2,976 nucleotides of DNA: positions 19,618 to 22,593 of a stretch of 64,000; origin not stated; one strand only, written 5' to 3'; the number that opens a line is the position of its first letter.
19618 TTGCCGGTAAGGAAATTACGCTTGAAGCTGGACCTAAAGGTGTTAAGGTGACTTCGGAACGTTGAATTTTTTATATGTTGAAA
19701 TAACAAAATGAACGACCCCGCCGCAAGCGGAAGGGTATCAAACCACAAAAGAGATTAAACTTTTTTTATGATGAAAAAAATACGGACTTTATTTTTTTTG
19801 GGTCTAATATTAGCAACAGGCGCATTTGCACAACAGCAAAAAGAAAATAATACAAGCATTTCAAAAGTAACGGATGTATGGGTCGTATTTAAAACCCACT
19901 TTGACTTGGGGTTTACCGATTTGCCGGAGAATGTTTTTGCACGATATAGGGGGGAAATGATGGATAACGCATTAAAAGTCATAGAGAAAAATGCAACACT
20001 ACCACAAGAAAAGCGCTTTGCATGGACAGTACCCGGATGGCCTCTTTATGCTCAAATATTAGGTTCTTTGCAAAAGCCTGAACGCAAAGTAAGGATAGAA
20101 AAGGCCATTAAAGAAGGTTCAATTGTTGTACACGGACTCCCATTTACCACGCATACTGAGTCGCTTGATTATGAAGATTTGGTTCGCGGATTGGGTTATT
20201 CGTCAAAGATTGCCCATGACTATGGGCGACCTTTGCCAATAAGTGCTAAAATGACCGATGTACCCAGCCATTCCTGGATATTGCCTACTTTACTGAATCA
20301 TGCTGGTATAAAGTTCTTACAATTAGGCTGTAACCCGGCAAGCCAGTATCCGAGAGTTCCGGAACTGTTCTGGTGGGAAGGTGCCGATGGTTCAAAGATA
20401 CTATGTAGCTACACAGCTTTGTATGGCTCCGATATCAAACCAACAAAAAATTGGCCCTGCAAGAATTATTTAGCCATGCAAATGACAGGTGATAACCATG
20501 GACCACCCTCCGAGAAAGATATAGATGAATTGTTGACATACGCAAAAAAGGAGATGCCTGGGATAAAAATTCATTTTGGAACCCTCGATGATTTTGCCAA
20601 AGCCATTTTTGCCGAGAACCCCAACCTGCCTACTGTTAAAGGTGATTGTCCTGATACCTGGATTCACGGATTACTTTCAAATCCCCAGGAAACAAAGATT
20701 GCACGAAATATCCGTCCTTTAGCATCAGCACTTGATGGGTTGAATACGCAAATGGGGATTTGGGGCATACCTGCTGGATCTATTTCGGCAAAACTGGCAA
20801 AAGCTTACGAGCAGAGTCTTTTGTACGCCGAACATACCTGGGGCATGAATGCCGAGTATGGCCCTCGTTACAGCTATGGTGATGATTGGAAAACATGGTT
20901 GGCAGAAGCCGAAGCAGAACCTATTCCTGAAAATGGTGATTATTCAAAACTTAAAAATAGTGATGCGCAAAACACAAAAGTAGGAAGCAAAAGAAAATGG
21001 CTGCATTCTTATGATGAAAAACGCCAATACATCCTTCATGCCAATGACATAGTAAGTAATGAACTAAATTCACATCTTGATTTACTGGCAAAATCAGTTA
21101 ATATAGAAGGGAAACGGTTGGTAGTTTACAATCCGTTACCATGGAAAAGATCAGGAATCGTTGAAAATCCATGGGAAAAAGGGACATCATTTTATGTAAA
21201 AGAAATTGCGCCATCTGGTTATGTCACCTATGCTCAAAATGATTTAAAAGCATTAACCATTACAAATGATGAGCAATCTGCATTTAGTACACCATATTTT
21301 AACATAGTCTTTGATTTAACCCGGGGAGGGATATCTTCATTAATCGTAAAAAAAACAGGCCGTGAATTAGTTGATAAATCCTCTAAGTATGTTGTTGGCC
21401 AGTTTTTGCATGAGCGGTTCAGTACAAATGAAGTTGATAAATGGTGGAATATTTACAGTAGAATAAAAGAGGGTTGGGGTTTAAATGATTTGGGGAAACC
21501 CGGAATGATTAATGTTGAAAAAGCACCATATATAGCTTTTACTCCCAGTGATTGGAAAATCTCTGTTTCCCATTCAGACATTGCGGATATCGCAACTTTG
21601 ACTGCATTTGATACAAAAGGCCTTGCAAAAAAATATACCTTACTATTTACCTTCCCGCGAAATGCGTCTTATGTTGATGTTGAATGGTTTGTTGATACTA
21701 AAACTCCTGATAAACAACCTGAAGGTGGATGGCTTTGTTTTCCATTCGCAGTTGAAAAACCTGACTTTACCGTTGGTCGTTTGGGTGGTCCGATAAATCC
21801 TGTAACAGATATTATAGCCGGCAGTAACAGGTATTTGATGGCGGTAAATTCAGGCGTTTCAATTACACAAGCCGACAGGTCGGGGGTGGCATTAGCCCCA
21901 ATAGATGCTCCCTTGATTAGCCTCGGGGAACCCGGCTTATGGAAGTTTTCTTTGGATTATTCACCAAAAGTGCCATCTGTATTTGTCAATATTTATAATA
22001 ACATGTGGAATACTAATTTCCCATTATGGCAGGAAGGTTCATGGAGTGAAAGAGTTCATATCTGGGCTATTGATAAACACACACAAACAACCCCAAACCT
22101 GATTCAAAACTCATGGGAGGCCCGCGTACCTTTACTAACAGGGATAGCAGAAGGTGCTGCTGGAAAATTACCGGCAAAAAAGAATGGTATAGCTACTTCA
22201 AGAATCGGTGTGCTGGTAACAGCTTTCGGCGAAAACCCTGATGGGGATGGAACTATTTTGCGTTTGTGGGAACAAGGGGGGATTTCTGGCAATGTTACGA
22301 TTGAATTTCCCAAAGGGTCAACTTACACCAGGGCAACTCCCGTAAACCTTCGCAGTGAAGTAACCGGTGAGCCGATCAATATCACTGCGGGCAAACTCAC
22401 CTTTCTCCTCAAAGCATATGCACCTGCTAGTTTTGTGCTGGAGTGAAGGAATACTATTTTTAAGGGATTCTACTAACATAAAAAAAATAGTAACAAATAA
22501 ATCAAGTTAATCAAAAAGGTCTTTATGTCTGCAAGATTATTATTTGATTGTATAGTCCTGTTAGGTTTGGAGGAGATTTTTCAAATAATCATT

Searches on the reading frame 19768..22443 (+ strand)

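Call 20: search_protein_families(library=pfam, proteins=[window:19768-22443:+], max_evalue=0.00001)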
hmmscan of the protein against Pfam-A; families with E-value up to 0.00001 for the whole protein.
window:19768-22443:+ (892 aa): 2 families
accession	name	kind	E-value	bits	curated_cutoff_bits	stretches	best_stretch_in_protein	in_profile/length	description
PF16477.11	DUF5054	-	9e-11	42.7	37.6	1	502-601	155-253/291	Domain of unknown function (DUF5054)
PF01074.27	Glyco_hydro_38N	-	2.8e-09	37.2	25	1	37-282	2-257/270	Glycosyl hydrolases family 38 N-terminal domain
